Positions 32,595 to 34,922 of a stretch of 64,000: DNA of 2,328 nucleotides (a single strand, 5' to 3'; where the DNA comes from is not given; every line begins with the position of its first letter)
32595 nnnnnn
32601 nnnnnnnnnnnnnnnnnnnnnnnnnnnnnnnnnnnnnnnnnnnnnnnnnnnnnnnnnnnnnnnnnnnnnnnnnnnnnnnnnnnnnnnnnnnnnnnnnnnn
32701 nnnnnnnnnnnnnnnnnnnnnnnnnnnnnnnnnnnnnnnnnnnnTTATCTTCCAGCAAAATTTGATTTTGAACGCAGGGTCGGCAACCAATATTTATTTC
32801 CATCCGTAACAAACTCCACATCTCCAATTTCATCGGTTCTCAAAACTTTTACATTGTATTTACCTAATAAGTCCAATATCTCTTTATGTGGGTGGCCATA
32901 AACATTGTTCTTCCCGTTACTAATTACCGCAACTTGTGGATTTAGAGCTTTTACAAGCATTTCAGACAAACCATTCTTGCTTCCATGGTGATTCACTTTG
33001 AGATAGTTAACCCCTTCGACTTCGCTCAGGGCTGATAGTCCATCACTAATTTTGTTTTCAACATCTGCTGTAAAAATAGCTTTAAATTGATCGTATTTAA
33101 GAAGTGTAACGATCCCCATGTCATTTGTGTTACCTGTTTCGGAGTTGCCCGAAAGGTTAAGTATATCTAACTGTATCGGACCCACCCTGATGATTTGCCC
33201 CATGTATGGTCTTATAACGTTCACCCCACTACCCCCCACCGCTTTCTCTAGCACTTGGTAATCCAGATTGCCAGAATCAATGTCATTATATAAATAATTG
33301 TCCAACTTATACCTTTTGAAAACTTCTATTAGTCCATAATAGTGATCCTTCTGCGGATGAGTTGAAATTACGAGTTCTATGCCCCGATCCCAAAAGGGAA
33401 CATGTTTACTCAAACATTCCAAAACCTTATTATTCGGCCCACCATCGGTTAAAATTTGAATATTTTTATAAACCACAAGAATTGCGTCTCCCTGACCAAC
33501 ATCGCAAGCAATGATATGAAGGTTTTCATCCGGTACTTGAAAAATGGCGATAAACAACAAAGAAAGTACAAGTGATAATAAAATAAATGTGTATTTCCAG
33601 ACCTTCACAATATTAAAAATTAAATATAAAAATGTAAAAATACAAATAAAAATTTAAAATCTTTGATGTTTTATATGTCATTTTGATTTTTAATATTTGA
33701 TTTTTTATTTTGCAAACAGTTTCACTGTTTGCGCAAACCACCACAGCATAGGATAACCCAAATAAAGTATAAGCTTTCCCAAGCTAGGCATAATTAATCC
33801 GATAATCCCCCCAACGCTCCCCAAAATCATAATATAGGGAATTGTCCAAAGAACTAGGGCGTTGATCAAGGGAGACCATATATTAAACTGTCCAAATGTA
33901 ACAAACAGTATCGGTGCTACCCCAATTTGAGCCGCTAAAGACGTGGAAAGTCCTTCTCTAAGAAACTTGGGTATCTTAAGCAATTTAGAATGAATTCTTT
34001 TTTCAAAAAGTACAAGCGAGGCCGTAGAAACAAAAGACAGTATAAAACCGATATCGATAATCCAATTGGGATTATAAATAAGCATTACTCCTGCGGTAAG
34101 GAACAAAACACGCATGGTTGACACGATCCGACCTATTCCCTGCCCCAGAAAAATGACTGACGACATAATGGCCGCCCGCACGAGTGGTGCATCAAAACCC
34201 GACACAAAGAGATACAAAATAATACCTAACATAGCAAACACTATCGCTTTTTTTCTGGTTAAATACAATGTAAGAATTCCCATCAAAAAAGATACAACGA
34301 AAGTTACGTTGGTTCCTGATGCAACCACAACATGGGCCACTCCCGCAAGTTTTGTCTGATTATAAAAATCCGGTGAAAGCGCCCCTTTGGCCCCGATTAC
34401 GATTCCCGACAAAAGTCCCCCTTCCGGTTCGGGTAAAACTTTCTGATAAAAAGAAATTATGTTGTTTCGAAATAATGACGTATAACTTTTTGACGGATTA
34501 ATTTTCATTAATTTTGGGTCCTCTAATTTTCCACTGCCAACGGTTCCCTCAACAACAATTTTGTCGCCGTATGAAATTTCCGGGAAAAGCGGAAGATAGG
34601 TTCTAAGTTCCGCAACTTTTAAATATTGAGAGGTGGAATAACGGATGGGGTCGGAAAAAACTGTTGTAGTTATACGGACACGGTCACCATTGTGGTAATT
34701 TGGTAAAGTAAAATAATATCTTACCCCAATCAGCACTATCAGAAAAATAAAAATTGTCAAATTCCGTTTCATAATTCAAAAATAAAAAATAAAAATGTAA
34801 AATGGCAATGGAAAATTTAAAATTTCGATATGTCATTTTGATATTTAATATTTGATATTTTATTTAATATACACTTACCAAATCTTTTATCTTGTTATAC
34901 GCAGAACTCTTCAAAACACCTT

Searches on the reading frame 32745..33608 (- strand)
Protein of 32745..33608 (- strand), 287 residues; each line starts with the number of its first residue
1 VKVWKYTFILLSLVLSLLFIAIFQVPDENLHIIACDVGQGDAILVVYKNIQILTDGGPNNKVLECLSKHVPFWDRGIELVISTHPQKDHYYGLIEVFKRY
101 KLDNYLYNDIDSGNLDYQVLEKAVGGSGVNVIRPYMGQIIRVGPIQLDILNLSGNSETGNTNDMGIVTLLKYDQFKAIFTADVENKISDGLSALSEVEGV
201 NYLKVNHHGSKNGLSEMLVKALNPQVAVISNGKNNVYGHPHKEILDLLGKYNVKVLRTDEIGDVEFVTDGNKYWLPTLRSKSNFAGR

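Call 47: search_protein_families(library=pfam, proteins=[window:32745-33608:-], max_evalue=0.01)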
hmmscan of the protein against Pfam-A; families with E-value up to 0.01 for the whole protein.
window:32745-33608:- (287 aa): 1 family
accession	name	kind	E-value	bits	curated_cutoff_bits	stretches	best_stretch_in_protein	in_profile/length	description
PF25281.1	MBL_MAP1B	-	0.0021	17.6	37.6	1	38-104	29-91/279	MAP1B MBL-like domain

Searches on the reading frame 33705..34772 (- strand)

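Call 68: search_protein_families(library=pfam, proteins=[window:33705-34772:-], max_evalue=0.00001)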
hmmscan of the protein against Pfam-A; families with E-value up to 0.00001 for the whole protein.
window:33705-34772:- (355 aa): 1 family
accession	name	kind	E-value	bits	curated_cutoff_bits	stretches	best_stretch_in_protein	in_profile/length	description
PF03772.21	Competence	-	2.5e-44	152.1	23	1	125-355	2-237/270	Competence protein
